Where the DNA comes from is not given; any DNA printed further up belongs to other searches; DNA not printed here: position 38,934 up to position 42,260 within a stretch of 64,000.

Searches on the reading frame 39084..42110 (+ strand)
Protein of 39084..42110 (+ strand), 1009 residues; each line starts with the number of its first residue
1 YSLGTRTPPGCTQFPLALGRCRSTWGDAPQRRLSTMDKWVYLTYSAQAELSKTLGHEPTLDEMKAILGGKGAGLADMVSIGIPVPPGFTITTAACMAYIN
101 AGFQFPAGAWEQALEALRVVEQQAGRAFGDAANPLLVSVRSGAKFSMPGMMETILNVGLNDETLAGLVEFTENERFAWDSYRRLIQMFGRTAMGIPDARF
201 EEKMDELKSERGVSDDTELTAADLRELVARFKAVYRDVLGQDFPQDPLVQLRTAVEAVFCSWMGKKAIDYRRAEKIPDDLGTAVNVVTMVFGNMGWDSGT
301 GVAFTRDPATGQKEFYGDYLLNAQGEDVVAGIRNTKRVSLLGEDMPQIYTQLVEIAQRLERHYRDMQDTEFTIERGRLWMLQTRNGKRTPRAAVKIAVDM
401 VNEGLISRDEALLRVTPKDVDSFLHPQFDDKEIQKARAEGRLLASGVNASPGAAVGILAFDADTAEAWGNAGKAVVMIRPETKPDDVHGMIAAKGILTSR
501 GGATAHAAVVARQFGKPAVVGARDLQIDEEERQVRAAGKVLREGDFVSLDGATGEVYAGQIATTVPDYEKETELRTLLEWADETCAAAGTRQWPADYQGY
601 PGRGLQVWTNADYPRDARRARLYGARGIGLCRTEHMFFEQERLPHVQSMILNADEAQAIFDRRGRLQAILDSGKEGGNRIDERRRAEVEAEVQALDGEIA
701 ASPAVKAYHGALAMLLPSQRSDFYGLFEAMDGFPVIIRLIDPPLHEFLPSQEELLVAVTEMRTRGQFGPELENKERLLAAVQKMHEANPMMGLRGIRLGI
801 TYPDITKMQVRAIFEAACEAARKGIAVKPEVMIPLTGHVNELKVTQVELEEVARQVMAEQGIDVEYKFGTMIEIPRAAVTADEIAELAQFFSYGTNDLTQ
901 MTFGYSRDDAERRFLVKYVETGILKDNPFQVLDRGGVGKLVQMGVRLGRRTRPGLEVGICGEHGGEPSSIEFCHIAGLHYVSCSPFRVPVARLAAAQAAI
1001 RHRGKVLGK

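Call 88: search_protein_families(library=pfam, proteins=[window:39084-42110:+], max_evalue=0.00001)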
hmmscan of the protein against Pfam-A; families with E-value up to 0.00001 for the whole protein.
window:39084-42110:+ (1009 aa): 3 families
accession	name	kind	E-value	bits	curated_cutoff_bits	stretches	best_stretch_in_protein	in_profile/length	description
PF02896.24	PEP-utilizers_C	-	3.6e-76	256.6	22.8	1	601-998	16-291/293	PEP-utilising enzyme, PEP-binding domain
PF01326.24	PPDK_N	-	5.4e-52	177.5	27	3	115-339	83-221/328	Pyruvate phosphate dikinase, AMP/ATP-binding domain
PF00391.29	PEP-utilizers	-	7.8e-22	77.1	23.1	1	474-554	4-72/72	PEP-utilising enzyme, mobile domain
